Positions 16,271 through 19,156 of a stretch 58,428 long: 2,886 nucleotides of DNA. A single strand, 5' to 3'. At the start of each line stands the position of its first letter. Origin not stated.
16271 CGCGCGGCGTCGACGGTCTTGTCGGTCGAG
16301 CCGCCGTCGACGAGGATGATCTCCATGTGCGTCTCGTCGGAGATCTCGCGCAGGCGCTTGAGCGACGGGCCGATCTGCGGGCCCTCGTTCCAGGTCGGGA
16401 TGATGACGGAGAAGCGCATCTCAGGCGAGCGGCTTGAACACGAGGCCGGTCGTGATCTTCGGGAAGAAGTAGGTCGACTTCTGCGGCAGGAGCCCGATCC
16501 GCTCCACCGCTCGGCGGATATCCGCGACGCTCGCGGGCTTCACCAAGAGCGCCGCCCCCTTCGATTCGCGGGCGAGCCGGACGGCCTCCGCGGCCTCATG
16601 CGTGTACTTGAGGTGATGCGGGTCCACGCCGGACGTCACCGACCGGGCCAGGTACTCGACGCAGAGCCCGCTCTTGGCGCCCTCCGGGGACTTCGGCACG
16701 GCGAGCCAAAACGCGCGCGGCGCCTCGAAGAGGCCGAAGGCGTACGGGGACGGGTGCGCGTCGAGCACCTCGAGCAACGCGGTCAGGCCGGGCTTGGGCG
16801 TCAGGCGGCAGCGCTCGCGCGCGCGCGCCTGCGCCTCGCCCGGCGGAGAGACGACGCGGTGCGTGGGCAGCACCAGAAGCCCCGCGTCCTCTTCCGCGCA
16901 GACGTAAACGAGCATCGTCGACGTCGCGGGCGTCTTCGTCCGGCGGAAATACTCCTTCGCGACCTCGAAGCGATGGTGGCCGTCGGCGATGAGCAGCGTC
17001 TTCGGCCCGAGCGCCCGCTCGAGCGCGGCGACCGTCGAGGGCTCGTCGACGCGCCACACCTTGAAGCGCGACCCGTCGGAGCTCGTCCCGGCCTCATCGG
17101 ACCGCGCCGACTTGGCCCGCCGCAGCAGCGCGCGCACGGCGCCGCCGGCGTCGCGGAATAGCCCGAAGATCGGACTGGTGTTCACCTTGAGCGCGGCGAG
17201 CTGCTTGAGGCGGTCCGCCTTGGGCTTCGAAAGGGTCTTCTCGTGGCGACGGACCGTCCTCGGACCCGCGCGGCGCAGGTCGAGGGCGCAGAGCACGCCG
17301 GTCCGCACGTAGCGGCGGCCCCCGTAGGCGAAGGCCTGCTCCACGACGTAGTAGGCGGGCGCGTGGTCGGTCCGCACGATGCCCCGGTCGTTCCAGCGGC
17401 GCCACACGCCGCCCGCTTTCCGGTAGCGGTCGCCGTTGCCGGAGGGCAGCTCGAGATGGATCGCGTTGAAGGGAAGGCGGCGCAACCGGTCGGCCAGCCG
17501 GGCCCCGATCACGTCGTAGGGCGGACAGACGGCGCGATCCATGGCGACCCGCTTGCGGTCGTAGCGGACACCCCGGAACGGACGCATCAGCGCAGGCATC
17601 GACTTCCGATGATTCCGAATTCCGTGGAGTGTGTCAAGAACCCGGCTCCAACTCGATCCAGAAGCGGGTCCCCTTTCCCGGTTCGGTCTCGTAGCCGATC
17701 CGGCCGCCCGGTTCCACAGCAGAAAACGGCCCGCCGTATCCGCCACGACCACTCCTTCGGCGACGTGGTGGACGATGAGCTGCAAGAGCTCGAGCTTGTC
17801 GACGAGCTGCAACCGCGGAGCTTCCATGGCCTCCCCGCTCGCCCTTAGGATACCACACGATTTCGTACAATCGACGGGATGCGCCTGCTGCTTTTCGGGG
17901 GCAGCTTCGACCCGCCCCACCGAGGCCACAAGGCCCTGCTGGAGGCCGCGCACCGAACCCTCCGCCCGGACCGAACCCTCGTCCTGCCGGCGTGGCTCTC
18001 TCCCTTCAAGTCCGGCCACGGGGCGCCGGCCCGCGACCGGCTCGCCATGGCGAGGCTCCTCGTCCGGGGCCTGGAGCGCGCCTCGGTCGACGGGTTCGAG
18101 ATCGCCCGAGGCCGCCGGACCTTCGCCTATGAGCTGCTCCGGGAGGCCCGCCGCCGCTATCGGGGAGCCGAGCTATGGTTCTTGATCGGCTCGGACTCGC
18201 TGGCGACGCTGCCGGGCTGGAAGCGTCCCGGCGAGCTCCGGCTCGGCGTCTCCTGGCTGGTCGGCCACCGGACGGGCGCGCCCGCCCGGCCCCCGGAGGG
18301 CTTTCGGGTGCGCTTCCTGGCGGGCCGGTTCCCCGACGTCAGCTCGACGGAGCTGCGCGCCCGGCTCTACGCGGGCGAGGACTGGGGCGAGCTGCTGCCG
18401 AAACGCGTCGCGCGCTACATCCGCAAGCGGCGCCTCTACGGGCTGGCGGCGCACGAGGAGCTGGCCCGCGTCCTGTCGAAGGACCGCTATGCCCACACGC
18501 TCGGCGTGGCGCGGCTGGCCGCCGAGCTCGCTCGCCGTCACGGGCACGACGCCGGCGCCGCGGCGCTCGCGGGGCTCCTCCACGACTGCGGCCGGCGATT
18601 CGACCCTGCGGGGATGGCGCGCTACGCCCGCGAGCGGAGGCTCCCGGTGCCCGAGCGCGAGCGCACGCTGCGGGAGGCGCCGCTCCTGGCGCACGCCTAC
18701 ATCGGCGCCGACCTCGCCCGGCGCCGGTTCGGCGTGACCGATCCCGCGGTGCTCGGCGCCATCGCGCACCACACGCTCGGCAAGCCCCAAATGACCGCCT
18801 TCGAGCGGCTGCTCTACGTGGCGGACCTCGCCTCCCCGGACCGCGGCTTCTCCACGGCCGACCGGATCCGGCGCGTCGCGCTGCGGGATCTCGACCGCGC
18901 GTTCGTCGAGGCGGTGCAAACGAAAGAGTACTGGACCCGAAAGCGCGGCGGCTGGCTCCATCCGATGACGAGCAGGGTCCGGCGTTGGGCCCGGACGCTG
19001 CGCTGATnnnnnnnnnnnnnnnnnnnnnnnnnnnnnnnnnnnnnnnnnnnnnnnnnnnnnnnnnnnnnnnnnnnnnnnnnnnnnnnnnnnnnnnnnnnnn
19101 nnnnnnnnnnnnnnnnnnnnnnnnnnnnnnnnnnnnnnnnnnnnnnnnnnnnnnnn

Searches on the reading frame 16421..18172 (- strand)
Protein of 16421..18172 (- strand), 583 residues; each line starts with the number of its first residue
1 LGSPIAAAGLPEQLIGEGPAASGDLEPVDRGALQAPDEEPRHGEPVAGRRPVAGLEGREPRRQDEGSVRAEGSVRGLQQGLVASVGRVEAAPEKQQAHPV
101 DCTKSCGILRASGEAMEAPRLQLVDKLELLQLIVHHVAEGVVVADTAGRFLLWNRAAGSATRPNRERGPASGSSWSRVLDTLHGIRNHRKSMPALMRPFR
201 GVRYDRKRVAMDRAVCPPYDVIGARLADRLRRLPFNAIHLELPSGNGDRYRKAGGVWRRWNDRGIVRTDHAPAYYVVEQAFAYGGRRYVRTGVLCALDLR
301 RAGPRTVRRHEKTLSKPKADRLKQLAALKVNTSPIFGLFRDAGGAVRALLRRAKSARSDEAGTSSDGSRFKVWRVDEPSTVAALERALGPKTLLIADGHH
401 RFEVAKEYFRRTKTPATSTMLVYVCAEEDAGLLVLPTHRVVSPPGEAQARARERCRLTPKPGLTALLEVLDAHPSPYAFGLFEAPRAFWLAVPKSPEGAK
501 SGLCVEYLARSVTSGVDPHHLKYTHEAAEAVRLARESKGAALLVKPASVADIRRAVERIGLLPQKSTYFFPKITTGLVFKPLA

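Call 60: search_protein_families(library=pfam, proteins=[window:16421-18172:-], max_evalue=0.001)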
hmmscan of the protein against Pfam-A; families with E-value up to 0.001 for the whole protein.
window:16421-18172:- (583 aa): 2 families
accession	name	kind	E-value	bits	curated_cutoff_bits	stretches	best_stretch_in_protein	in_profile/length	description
PF06245.16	DUF1015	-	6.5e-63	213.1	25.8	1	196-444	1-266/325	Protein of unknown function (DUF1015)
PF00989.32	PAS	-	0.00064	20.2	22.6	0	129-162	2-35/113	PAS fold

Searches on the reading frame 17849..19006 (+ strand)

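Call 60: search_protein_families(library=pfam, proteins=[window:17849-19006:+], max_evalue=0.001)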
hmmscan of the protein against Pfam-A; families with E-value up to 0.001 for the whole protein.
window:17849-19006:+ (385 aa): 3 families
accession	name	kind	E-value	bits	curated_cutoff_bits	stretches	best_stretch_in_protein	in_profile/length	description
PF01966.28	HD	-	2.9e-16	60.2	22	1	213-326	1-111/116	HD domain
PF01467.32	CTP_transf_like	-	9.3e-16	58.7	21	1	15-172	1-133/133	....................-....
PF08668.18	HDOD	-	0.00012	22.1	22.9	1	207-251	89-134/196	HDOD domain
